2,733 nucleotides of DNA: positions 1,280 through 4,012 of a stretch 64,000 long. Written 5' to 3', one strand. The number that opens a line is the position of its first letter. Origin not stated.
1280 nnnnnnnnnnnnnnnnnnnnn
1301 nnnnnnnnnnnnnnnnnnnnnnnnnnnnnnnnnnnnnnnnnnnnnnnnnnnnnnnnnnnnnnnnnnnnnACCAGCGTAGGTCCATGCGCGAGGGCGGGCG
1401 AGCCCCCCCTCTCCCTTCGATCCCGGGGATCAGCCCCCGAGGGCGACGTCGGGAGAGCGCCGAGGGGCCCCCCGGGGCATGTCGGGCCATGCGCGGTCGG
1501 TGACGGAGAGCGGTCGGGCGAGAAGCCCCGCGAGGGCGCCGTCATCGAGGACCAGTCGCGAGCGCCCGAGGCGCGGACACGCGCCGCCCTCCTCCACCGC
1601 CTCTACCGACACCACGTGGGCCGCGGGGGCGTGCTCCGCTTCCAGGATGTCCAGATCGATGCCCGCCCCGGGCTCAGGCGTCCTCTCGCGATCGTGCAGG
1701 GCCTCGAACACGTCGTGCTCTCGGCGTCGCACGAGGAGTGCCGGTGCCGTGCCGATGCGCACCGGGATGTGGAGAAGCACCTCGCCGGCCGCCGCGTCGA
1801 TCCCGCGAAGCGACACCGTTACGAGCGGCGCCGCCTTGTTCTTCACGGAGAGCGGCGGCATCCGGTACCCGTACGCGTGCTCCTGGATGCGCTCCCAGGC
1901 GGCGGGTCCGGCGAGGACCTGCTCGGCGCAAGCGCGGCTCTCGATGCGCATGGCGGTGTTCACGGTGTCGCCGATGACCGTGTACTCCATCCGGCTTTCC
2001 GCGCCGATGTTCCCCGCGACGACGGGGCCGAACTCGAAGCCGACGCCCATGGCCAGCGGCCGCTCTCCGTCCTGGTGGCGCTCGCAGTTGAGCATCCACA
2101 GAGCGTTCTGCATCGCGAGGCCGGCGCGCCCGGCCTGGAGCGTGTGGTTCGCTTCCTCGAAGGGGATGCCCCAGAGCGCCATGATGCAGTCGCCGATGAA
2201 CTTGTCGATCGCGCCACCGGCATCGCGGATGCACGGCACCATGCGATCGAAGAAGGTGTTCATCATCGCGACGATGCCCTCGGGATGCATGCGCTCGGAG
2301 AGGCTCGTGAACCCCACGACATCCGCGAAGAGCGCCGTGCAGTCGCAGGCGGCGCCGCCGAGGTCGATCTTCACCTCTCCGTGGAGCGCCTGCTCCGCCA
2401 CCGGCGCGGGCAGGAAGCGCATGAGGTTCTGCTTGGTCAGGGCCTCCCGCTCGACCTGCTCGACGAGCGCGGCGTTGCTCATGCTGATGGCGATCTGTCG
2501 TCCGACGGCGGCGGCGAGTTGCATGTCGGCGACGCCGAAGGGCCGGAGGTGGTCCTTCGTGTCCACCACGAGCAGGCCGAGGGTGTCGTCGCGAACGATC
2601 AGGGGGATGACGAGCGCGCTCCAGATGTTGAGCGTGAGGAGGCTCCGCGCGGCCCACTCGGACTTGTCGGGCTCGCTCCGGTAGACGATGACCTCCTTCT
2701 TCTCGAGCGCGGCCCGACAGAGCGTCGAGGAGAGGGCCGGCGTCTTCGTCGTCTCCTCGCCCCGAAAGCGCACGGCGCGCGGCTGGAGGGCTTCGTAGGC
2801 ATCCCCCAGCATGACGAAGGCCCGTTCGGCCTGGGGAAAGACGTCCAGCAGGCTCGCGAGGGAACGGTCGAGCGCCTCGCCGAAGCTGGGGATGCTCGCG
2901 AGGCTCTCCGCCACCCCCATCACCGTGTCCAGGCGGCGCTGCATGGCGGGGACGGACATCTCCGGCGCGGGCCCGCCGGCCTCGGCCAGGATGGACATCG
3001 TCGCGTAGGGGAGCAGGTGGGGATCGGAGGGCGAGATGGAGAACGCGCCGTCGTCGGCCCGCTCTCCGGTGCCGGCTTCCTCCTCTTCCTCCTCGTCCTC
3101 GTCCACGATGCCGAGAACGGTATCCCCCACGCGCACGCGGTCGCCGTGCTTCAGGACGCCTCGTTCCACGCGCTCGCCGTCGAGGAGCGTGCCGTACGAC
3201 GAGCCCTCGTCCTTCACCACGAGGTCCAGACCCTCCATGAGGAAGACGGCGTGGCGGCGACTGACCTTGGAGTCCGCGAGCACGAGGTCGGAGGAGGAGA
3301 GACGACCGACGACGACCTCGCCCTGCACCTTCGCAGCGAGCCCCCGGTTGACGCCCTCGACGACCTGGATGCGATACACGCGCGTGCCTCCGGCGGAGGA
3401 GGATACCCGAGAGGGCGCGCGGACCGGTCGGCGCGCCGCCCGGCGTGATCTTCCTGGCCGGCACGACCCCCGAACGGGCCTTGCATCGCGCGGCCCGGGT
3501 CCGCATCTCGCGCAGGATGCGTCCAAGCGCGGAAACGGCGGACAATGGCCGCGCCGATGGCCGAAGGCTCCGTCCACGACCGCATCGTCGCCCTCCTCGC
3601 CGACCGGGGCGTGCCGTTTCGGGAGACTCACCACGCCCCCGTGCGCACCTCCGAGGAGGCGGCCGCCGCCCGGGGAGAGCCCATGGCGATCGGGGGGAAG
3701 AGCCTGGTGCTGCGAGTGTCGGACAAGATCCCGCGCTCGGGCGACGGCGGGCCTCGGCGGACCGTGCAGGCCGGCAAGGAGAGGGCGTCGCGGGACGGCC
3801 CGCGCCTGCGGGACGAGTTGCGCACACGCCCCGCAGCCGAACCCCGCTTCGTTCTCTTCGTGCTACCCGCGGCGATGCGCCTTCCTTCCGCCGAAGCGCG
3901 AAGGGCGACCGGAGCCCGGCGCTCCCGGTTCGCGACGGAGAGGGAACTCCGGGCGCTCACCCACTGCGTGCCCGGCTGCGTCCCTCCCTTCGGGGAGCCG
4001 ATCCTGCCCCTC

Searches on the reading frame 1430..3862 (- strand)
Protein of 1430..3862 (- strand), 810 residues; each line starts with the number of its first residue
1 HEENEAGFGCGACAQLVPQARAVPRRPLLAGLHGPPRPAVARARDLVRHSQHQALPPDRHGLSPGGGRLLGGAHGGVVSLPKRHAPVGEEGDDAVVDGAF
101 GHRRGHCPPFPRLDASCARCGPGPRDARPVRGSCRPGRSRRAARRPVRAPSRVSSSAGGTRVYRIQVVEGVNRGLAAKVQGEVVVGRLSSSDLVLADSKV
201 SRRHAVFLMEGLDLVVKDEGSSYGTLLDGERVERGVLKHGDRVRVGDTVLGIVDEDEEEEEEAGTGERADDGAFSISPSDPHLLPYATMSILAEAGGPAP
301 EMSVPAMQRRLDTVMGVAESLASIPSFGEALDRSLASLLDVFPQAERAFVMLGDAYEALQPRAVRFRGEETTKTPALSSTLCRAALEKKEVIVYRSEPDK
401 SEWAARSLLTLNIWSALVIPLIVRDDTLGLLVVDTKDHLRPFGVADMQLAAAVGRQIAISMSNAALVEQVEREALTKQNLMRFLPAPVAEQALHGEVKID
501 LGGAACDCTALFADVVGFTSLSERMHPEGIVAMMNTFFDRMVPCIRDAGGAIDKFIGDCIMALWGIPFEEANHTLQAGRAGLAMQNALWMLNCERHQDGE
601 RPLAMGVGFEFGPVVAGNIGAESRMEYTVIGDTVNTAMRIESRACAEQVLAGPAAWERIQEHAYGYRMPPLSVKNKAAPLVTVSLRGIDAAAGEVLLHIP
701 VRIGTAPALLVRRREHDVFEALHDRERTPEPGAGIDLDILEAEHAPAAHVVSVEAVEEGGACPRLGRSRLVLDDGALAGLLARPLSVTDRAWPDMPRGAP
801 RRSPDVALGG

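Call 65: search_protein_families(library=pfam, proteins=[window:1430-3862:-], max_evalue=0.00001)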
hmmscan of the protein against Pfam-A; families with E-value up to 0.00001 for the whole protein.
window:1430-3862:- (810 aa): 6 families
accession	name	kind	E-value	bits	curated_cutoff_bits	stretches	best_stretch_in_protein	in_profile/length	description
PF00211.25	Guanylate_cyc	-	7.3e-23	81.5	21.9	1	507-659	8-155/183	Adenylate and Guanylate cyclase catalytic domain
PF00498.31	FHA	-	3e-15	56.8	20.7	1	183-246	1-67/67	FHA domain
PF16697.10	Yop-YscD_cpl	-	7.4e-14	52.2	33.2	1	167-255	2-93/94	Inner membrane component of T3SS, cytoplasmic domain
PF13492.12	GAF_3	-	1.3e-09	39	27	1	344-463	18-129/129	GAF domain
PF13185.12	GAF_2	-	1.3e-09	38.8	28.6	1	327-460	4-134/136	GAF domain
PF01590.32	GAF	-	3.8e-09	37.6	22.4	1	344-460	18-132/133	GAF domain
